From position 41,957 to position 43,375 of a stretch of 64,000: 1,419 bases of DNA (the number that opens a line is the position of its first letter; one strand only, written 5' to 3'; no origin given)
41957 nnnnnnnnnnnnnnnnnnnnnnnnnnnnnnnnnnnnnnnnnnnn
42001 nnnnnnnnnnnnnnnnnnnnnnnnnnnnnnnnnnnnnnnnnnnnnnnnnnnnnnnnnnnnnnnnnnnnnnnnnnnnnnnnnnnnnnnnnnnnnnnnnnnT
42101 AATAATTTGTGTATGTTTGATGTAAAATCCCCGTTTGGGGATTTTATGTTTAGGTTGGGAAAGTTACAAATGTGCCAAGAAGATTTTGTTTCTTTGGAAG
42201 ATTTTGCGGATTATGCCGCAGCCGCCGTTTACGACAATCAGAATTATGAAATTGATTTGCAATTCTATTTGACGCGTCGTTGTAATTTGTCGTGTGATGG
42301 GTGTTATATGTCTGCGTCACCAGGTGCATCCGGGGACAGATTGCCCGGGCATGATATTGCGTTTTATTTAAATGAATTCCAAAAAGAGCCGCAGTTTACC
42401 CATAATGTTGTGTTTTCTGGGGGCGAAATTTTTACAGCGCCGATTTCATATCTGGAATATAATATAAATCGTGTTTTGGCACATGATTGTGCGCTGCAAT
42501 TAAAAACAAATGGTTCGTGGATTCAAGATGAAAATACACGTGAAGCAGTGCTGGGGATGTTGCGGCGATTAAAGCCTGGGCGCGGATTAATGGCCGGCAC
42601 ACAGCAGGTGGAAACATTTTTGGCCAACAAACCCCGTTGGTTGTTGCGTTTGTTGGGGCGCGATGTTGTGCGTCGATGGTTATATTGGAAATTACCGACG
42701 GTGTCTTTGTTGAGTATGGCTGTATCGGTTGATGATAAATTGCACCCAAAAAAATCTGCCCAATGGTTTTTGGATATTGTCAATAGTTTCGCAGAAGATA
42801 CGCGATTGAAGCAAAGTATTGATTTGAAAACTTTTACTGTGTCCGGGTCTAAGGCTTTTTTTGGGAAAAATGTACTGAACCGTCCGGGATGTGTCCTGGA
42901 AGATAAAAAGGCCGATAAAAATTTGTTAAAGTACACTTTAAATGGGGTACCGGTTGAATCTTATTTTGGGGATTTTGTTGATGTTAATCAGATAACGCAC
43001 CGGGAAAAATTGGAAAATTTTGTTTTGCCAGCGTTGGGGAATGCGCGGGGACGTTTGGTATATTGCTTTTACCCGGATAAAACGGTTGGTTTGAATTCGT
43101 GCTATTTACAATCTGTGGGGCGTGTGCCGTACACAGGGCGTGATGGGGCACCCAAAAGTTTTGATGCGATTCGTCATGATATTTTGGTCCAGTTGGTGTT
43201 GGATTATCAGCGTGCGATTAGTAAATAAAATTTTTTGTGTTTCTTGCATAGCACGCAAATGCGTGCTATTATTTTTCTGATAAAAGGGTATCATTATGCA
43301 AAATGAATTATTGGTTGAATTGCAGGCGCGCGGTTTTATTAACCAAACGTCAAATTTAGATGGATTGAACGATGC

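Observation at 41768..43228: Minimal peptide + attenuator + radical SAM cassette: candidate RiPP-like system that fits no class I can name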

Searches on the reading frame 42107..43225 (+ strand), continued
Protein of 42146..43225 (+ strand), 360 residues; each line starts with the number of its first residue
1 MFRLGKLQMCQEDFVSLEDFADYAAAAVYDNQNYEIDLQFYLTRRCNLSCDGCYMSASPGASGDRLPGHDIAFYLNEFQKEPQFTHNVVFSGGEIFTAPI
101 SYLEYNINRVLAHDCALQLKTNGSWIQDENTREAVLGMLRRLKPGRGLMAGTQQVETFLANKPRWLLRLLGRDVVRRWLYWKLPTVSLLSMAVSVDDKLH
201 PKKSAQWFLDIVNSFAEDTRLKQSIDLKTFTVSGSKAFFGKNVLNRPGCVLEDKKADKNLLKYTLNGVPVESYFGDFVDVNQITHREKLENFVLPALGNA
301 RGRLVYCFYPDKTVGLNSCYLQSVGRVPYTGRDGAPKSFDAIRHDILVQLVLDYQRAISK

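Call 34: list_cluster_members(proteins=[P0005, P0021, P0026, P0059, P0023, P0090, P0092, P0067, P0081, P0086])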
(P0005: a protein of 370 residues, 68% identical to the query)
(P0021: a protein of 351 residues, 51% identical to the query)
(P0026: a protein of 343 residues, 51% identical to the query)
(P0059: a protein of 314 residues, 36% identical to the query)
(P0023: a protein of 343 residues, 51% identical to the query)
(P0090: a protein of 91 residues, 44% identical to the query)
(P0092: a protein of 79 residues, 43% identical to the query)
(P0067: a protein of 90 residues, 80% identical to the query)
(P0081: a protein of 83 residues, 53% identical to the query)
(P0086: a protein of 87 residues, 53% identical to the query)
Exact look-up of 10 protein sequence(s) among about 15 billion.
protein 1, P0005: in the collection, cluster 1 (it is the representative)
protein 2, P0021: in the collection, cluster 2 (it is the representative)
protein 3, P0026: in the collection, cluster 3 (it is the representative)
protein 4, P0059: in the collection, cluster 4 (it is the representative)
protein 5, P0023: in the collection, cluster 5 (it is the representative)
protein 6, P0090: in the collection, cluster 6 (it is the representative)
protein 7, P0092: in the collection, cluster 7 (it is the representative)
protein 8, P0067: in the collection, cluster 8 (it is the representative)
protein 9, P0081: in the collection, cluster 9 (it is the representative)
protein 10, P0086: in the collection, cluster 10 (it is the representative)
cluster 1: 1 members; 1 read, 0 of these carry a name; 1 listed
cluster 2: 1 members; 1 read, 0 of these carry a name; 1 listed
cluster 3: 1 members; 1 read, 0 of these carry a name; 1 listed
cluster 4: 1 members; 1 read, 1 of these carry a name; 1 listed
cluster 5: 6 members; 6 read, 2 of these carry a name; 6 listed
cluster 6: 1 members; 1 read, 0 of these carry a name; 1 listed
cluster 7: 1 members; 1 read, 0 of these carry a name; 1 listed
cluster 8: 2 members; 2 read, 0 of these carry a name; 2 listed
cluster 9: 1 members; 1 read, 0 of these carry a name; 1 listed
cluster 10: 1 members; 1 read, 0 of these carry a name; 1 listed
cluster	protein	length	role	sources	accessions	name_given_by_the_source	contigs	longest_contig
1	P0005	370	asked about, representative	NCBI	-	-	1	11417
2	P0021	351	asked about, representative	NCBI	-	-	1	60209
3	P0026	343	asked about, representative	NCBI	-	-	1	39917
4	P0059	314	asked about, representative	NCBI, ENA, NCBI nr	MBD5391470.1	radical SAM protein [bacterium]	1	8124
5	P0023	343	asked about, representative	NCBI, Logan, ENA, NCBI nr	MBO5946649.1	MAG: hypothetical protein J6Q44_00705 [Alphaproteobacteria bacterium] | hypothetical protein [Alphaproteobacteria bacterium]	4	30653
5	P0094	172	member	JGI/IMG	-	hypothetical protein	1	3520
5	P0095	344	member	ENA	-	-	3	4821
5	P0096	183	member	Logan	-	-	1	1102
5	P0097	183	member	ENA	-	-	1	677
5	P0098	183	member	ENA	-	-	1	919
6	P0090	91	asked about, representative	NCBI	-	-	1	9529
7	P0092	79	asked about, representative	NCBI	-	-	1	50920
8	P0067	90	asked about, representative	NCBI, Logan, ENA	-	-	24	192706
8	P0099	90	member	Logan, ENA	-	-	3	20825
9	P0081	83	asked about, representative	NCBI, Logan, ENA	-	-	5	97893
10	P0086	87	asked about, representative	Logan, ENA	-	-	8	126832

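Call 35: find_encoding_contigs(protein=P0055, flank=10000, max_places=1)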
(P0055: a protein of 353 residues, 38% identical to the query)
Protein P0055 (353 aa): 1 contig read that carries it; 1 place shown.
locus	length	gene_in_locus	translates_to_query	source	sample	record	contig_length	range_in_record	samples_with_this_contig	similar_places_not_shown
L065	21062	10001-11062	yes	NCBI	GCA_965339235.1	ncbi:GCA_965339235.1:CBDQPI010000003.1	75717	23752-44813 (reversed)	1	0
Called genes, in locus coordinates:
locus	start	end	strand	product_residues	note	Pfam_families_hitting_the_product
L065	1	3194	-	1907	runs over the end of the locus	PF11974:bMG3, PF01835:MG2, PF17962:bMG6 (weak), PF07703:A2M_BRD, PF00207:A2M, PF17973:bMG10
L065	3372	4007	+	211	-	PF00239:Resolvase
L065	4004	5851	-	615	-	PF00082:Peptidase_S8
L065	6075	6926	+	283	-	PF00318:Ribosomal_S2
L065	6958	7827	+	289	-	PF25025:EF-Ts_N (weak), PF00889:EF_TS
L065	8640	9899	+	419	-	-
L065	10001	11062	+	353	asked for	PF04055:Radical_SAM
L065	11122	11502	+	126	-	-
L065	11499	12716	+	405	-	PF00579:tRNA-synt_1b, PF22421:SYY_C-terminal, PF01479:S4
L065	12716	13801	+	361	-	PF11932:DUF3450 (faint), PF23649:FKBP15 (weak), PF01551:Peptidase_M23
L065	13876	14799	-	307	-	PF01636:APH (weak), PF01633:Choline_kinase (weak)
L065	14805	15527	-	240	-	PF02661:Fic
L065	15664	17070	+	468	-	PF22694:CtpB_N-like, PF00595:PDZ, PF13180:PDZ_2, PF17820:PDZ_6, PF03572:Peptidase_S41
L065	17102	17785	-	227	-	PF00574:CLP_protease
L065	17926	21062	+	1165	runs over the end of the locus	PF01855:POR_N, PF17147:PFOR_II, PF01558:POR, PF10371:EKR, PF00037:Fer4 (weak), PF12837:Fer4_6 (weak), PF12838:Fer4_7, PF02775:TPP_enzyme_C, +5 more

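Call 39: search_protein_families(library=ncbifam, proteins=[L039:5905-6840:+, L039:5541-5807:+, L039:6977-7588:+, L039:4423-5196:-, L039:3152-4426:+, L029:5917-6909:+, L029:6913-7773:-, L029:3560-5794:-, L007:5604-6839:+], max_evalue=0.001)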
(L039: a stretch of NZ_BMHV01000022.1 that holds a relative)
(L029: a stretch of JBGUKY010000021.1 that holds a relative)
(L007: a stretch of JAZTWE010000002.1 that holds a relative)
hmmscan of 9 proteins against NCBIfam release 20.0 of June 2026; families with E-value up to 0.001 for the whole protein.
L039:5905-6840:+ (312 aa): 48 families (the best 25 are shown)
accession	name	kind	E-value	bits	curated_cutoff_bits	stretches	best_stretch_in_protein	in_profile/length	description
NF049973.1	radical_Rv1681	equivalog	3.2e-23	82.2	380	1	32-183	73-217/326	Rv1681 family radical SAM protein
NF033640.1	N_Twi_rSAM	subfamily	7.6e-17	61.5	170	1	13-177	93-272/398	twitch domain-containing radical SAM protein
TIGR04167.1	rSAM_SeCys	equivalog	8.1e-17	61.4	300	1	27-174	4-145/303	arsenosugar biosynthesis radical SAM (seleno)protein ArsS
TIGR04055.1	rSAM_NirJ2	equivalog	5.3e-13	49.2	500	1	35-180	4-141/326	putative heme d1 biosynthesis radical SAM protein NirJ2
TIGR04053.2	TIGR04053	equivalog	1.4e-12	47.6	395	1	33-182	11-155/366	TIGR04053 family radical SAM/SPASM domain-containing protein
NF050035.1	rSAM_WgK_link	exception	1.5e-12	47.2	650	1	40-174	18-145/367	radical SAM/SPASM peptide maturase WgkB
NF012164.0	AlbA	equivalog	3.9e-11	42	850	1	35-160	117-234/442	subtilosin maturase AlbA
TIGR04545.1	rSAM_ahbD_hemeb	equivalog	1.1e-10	41.5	500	1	39-181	8-143/339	heme b synthase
NF038283.1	viperin_w_prok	equivalog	1.3e-10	40.9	180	1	39-151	10-120/281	viperin family antiviral radical SAM protein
TIGR04340.1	rSAM_ACGX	hypoth_equivalog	1.9e-10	40.5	400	1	40-180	12-149/341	radical SAM/SPASM domain protein, ACGX system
TIGR04251.1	SCM_rSAM_ScmF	equivalog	4.6e-09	36.1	400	1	30-173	3-142/353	SynChlorMet cassette radical SAM/SPASM protein ScmF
TIGR04317.1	W_rSAM_matur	equivalog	5.1e-09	35.7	380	1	30-175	3-139/349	tungsten cofactor oxidoreductase radical SAM maturase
NF045574.1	sacti_mat_StsB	exception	5.5e-09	35.4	625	1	22-175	87-231/466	StsB family radical SAM/SPASM domain sactipeptide maturase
TIGR04082.1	rSAM_for_selen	equivalog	7.4e-09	34.9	350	1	30-174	198-333/516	thio(seleno)oxazole modification radical SAM maturase SbtM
TIGR04054.1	rSAM_NirJ1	equivalog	7.8e-09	34.6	650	1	33-168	38-165/387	putative heme d1 biosynthesis radical SAM protein NirJ1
TIGR04078.1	rSAM_yydG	equivalog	3.3e-08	33.3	300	1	32-151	2-119/309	YydG family radical SAM peptide epimerase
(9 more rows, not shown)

L039:5541-5807:+ (89 aa): 0 families

L039:6977-7588:+ (204 aa): 5 families
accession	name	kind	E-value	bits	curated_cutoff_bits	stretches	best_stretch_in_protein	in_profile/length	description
NF010075.0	PRK13556.1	subfamily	9.7e-43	146.5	188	1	1-193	1-196/208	FMN-dependent NADH-azoreductase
NF010074.0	PRK13555.1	equivalog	2.7e-33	115.1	432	1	1-180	23-205/230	FMN-dependent NADH-azoreductase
NF002370.0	PRK01355.1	subfamily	1.6e-24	86.5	143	1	1-187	1-178/199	FMN-dependent NADH-azoreductase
NF007280.0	PRK09739.1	equivalog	1.9e-06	27.7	162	1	2-173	4-163/199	NAD(P)H oxidoreductase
NF002044.1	PRK00871.1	equivalog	6.6e-06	25.6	210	1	83-164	51-134/170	glutathione-regulated potassium-efflux system oxidoreductase KefF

L039:4423-5196:- (257 aa): 1 family
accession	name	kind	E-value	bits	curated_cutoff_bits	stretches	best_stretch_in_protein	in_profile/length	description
TIGR01444.1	fkbM_fam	subfamily_domain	8.5e-10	39.2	37.7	1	70-200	1-128/143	FkbM family methyltransferase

L039:3152-4426:+ (425 aa): 1 family
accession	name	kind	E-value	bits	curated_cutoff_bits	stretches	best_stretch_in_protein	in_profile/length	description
TIGR04370.1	glyco_rpt_poly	subfamily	3.7e-07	29.5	40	1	147-404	133-392/396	oligosaccharide repeat unit polymerase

L029:5917-6909:+ (331 aa): 5 families
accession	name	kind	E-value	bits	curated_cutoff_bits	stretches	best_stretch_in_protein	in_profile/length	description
TIGR04078.1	rSAM_yydG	equivalog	7.7e-07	28.9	300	1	35-163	9-120/309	YydG family radical SAM peptide epimerase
TIGR02495.1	NrdG2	equivalog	1e-05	25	131.15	1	37-90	26-77/193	anaerobic ribonucleoside-triphosphate reductase activating protein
TIGR04053.2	TIGR04053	equivalog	0.00021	20.6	395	1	23-89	4-70/366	TIGR04053 family radical SAM/SPASM domain-containing protein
NF049973.1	radical_Rv1681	equivalog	0.00032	19.7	380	1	31-87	76-130/326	Rv1681 family radical SAM protein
TIGR04317.1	W_rSAM_matur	equivalog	0.00049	19.3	380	0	28-124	5-94/349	tungsten cofactor oxidoreductase radical SAM maturase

L029:6913-7773:- (286 aa): 15 families
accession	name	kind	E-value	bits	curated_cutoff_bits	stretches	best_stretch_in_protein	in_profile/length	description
NF000942.0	PRK00094.1-4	subfamily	3.3e-60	204.1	257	1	1-280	4-307/334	NAD(P)H-dependent glycerol-3-phosphate dehydrogenase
NF000940.0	PRK00094.1-2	subfamily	1.6e-47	162.6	202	1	1-278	2-301/330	NAD(P)H-dependent glycerol-3-phosphate dehydrogenase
NF000941.0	PRK00094.1-3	equivalog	1.6e-43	149.2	423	1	1-276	3-303/336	NAD(P)H-dependent glycerol-3-phosphate dehydrogenase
NF000944.0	PRK00094.2-2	equivalog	2.1e-43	148.6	603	1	55-276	88-318/371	NAD(P)H-dependent glycerol-3-phosphate dehydrogenase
NF000946.0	PRK00094.2-4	equivalog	3e-43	148.1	455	1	45-277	61-304/342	NAD(P)H-dependent glycerol-3-phosphate dehydrogenase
NF011211.0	PRK14618.1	equivalog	7.9e-38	130.5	489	1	2-277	7-300/328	NAD(P)H-dependent glycerol-3-phosphate dehydrogenase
NF000943.0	PRK00094.2-1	equivalog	7.4e-37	127.5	400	1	1-280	2-276/296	NAD(P)H-dependent glycerol-3-phosphate dehydrogenase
NF011212.0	PRK14619.1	equivalog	5.9e-35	120.9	377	1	1-279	7-281/309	NAD(P)H-dependent glycerol-3-phosphate dehydrogenase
NF000939.0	PRK00094.1-1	equivalog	8.4e-35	120.4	473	1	2-273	8-303/339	NAD(P)H-dependent glycerol-3-phosphate dehydrogenase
NF009098.0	PRK12439.1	equivalog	8.6e-35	120.7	436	1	1-275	9-305/341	NAD(P)H-dependent glycerol-3-phosphate dehydrogenase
NF000947.0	PRK00094.2-5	equivalog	5e-30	105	251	1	1-276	6-306/323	NAD(P)H-dependent glycerol-3-phosphate dehydrogenase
NF011213.0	PRK14620.1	equivalog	6.4e-30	104.4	478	1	1-278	2-305/326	NAD(P)H-dependent glycerol-3-phosphate dehydrogenase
NF000945.0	PRK00094.2-3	equivalog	3.3e-25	89.5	491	1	1-272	2-299/352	NAD(P)H-dependent glycerol-3-phosphate dehydrogenase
TIGR03376.1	glycerol3P_DH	equivalog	1.2e-23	83.8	285.5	1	39-249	63-282/342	glycerol-3-phosphate dehydrogenase (NAD(+))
TIGR00745.1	apbA_panE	subfamily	0.00039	19.8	141.35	0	1-94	1-106/305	2-dehydropantoate 2-reductase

L029:3560-5794:- (744 aa): 34 families (the best 25 are shown)
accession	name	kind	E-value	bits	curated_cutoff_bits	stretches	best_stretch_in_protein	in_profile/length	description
TIGR03591.1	polynuc_phos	equivalog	6.2e-289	960.2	525.05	1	48-733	1-687/689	polyribonucleotide nucleotidyltransferase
NF008805.1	PRK11824.1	equivalog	6.1e-282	937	471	1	45-733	2-681/683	polyribonucleotide nucleotidyltransferase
TIGR02696.1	pppGpp_PNP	exception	1.2e-165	552.8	1106.75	1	48-730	13-718/720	guanosine pentaphosphate synthetase I/polyribonucleotide nucleotidyltransferase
TIGR02065.1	ECX1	equivalog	6.1e-32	110.8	318.7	2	351-583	3-226/230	exosome complex exonuclease Rrp41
NF005973.0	PRK08059.1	equivalog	1.9e-13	50.6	148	1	661-740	5-84/123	S1 domain-containing post-transcriptional regulator GSP13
NF040579.1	S1_dom_CvfD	subfamily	5.9e-13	49.1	117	1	662-739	2-79/113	CvfD/Ygs/GSP13 family RNA-binding post-transcriptional regulator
NF006363.0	PRK08582.1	equivalog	2.4e-12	47.2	171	1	662-738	4-79/140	S1 domain-containing RNA-binding protein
NF000907.0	PRK00087.1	equivalog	4e-11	41.8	624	1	660-738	560-638/671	bifunctional 4-hydroxy-3-methylbut-2-enyl diphosphate reductase/30S ribosomal protein S1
NF005208.0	PRK06676.1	equivalog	1.3e-10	40.8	368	1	657-732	272-345/391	30S ribosomal protein S1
NF010379.0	PRK13806.1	equivalog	1.4e-10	40.4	648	1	655-732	194-270/491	30S ribosomal protein S1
TIGR01966.1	RNasePH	equivalog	1.7e-10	40.6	141.5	0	357-397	1-41/236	ribonuclease PH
NF003181.1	PRK04163.1-1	equivalog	1.7e-09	37.2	200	1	600-660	144-204/221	exosome complex RNA-binding protein Rrp4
NF004952.0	PRK06299.1-2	equivalog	4.1e-09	35.3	524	1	659-732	299-371/580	30S ribosomal protein S1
NF003282.1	PRK04282.1-1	equivalog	4.9e-09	35.6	280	1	338-396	4-61/267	exosome complex protein Rrp42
NF004473.0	PRK05807.1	equivalog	6.6e-09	36.3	178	1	662-736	4-76/136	S1 domain-containing RNA-binding protein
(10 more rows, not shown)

L007:5604-6839:+ (412 aa): 0 families

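Call 44: search_protein_families(library=padloc, proteins=[window:42170-43225:+], max_evalue=1)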
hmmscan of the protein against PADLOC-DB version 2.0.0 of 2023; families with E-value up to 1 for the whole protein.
window:42170-43225:+ (352 aa): 2 families
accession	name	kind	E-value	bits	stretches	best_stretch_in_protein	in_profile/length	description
PDLC02903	pVip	-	5.6e-06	24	1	31-125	3-88/257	Viperins not associated with kinases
PDLC02904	pVip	-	0.012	13.2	1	29-125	4-95/262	Viperins associated with kinases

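Call 77: search_protein_families(library=pfam, alignment_id=A3, max_evalue=0.01)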
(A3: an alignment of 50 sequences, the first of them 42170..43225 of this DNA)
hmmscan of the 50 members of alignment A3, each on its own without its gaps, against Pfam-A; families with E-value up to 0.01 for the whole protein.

A. member 1, window:42170-43225:+ (352 aa): 1 family
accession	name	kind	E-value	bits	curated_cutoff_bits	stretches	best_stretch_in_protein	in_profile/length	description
PF04055.27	Radical_SAM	-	0.00018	22.1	29.5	1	34-121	3-92/166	Radical SAM superfamily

B. families by the number of members that match (of 50 scanned): 3 families
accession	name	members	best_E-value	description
PF04055.27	Radical_SAM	49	2e-08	Radical SAM superfamily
PF13353.11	Fer4_12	17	0.0002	4Fe-4S single cluster domain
PF18765.7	Polbeta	1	0.0098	Polymerase beta, Nucleotidyltransferase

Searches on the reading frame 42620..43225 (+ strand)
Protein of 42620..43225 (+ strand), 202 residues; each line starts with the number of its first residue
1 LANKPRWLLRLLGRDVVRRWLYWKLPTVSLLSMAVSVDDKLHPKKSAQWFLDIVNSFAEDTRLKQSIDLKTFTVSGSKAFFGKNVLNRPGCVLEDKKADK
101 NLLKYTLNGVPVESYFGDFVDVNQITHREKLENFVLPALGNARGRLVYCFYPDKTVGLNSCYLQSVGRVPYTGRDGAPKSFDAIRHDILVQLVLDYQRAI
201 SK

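Call 76: search_solved_structures(query=window:42620-43225:+, max_evalue=10)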
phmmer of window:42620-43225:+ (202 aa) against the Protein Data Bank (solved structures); distinct sequences matched with E-value up to 10: 1.
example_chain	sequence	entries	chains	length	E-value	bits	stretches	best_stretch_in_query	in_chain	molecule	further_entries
9oji_A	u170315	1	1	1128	1.6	11.5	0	32-62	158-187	Glucosyltransferase-S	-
